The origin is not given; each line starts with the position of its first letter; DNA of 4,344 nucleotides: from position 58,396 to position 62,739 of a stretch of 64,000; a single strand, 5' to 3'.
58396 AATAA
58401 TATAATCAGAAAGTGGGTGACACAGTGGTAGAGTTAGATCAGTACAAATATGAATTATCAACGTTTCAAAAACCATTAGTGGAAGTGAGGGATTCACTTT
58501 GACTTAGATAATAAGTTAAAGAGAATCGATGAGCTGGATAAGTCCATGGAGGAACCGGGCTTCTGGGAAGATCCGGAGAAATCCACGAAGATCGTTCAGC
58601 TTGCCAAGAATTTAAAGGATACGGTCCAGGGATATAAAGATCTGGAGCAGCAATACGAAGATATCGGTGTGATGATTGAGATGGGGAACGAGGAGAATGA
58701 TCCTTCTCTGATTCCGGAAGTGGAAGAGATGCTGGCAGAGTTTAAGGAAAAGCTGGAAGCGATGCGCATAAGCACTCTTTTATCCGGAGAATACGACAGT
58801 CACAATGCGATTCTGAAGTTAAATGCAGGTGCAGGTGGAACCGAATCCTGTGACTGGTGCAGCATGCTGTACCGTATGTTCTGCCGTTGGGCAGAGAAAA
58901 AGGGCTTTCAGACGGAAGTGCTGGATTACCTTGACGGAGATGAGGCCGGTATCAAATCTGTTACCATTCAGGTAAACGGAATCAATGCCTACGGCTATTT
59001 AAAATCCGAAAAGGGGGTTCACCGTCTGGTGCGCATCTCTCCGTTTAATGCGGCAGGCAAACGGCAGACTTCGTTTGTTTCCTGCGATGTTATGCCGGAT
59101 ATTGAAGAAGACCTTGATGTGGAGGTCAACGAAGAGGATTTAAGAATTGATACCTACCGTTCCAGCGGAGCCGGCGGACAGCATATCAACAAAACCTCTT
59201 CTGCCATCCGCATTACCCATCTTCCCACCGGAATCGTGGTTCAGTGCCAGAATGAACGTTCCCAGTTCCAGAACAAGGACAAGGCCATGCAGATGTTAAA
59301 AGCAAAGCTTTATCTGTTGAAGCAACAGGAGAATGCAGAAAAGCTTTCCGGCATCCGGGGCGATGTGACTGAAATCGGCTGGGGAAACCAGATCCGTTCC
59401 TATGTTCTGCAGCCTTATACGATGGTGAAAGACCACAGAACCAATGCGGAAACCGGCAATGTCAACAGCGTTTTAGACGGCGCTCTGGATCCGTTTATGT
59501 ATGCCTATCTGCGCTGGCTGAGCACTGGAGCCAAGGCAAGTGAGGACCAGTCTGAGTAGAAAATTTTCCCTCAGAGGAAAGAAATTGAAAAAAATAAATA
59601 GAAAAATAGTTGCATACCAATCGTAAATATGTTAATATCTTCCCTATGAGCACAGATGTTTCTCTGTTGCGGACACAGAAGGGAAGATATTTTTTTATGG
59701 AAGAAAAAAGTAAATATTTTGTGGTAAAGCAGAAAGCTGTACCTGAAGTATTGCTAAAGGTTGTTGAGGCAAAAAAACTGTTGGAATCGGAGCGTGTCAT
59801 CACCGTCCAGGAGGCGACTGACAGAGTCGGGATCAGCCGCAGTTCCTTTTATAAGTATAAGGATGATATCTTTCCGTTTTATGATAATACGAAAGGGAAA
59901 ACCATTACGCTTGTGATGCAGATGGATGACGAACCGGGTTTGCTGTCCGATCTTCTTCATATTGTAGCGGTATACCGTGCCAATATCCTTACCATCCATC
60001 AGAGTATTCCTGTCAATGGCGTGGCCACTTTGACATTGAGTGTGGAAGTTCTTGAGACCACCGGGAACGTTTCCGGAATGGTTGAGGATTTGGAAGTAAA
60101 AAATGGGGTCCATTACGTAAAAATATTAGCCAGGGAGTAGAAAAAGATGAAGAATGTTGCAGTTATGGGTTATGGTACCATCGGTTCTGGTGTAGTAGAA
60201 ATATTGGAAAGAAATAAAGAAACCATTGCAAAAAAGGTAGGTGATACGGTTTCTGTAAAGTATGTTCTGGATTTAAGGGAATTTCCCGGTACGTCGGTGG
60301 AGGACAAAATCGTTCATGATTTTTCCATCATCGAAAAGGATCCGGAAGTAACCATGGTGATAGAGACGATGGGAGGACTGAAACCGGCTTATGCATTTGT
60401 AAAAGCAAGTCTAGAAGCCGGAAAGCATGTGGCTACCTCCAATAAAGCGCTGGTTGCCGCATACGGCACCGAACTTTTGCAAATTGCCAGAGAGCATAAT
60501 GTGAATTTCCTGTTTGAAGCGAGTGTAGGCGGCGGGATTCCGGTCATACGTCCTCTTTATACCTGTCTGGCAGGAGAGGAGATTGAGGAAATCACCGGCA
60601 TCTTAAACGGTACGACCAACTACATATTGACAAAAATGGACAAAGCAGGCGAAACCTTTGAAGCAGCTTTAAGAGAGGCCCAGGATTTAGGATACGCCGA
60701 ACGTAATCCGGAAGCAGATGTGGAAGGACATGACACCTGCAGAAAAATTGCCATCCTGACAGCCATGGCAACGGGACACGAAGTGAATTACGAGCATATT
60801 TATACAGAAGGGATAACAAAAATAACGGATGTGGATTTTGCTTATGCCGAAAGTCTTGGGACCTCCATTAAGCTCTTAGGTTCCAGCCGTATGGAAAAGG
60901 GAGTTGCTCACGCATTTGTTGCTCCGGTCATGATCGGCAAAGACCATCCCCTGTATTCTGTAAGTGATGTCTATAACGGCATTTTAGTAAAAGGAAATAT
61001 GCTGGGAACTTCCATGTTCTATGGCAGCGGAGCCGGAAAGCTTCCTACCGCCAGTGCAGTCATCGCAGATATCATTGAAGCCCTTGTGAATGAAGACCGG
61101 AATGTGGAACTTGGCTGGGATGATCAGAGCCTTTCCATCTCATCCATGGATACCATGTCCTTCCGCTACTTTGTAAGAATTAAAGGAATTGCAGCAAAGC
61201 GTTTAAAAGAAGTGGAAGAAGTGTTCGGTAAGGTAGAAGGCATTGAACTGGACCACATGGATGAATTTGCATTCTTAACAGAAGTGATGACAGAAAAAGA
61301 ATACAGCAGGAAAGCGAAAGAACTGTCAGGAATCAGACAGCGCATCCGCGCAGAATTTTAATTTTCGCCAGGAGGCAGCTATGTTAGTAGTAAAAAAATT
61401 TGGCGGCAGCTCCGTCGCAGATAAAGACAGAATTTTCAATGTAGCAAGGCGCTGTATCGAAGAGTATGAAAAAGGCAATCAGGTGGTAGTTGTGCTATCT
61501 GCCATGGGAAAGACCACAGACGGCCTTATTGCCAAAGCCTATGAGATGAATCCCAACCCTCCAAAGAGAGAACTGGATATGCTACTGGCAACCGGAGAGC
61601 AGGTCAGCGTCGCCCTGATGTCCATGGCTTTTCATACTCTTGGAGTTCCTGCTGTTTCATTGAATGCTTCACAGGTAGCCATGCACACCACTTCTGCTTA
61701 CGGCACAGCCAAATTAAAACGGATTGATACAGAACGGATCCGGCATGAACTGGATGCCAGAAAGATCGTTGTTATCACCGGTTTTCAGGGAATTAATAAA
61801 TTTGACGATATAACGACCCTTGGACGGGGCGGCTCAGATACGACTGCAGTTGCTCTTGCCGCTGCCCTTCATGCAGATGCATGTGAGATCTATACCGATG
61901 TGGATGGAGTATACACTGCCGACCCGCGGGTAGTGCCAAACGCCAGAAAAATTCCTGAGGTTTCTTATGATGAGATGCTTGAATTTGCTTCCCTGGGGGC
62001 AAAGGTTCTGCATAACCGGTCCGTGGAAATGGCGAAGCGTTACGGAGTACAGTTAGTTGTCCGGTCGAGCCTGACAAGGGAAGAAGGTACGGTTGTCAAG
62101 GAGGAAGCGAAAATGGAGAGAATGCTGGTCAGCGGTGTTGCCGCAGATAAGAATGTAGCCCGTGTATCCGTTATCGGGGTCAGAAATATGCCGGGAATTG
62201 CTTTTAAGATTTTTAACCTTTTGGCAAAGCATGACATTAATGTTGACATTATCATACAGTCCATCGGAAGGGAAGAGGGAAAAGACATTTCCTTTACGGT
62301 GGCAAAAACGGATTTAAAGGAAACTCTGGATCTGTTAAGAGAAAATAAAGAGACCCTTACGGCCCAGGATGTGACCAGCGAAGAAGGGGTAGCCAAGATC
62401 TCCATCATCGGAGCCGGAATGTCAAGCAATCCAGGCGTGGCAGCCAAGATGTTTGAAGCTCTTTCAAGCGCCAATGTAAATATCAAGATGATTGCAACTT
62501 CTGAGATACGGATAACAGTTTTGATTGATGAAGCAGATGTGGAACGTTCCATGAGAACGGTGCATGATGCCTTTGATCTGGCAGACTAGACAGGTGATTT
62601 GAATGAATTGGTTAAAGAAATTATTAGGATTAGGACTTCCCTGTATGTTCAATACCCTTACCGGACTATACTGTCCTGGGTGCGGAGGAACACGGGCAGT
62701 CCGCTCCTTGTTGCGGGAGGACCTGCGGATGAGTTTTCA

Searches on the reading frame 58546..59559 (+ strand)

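Call 47: search_protein_families(library=pfam, proteins=[window:58546-59559:+], max_evalue=0.00001)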
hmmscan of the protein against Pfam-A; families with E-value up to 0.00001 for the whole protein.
window:58546-59559:+ (337 aa): 2 families
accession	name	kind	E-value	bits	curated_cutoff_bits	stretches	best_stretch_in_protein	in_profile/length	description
PF03462.23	PCRF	-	3.8e-54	183.9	24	1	1-179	12-193/194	PCRF domain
PF00472.26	RF-1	-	5.3e-44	149.3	35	1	189-298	2-116/116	RF-1 domain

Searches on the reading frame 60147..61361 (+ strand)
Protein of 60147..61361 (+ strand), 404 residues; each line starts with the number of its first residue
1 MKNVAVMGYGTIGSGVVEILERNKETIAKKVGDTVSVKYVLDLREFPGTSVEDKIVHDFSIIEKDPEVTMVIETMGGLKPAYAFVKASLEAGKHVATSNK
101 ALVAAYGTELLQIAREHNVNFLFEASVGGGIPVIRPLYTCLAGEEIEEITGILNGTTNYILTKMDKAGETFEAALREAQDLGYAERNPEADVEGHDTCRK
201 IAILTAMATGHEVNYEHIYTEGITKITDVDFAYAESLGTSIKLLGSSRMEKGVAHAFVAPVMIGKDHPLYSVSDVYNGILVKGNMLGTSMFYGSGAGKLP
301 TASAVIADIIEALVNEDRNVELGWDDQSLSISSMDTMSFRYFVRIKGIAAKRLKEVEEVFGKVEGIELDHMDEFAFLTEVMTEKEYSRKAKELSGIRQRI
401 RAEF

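Call 47: search_protein_families(library=pfam, proteins=[window:60147-61361:+], max_evalue=0.00001)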
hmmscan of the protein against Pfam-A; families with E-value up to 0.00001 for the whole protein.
window:60147-61361:+ (404 aa): 2 families
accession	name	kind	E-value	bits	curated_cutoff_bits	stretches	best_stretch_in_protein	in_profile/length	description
PF00742.24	Homoserine_dh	-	6.6e-64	215.3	22.9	1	132-310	1-173/173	Homoserine dehydrogenase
PF03447.22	NAD_binding_3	-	6.2e-13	49.9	24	1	8-124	1-116/116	Homoserine dehydrogenase, NAD binding domain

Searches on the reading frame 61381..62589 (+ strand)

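Call 47: search_protein_families(library=pfam, proteins=[window:61381-62589:+], max_evalue=0.00001)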
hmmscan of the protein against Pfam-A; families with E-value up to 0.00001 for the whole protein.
window:61381-62589:+ (402 aa): 4 families
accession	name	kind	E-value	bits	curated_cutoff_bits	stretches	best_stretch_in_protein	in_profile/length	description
PF00696.33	AA_kinase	-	1.1e-58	199.1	24.9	1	1-229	1-234/234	Amino acid kinase family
PF22468.2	ACT_9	-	1.4e-36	124.5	27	2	340-398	1-61/61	ACT domain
PF13840.12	ACT_7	-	9.8e-23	80.2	27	1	333-396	2-65/65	ACT domain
PF01842.31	ACT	-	1.3e-15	57.3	27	1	265-320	5-62/66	ACT domain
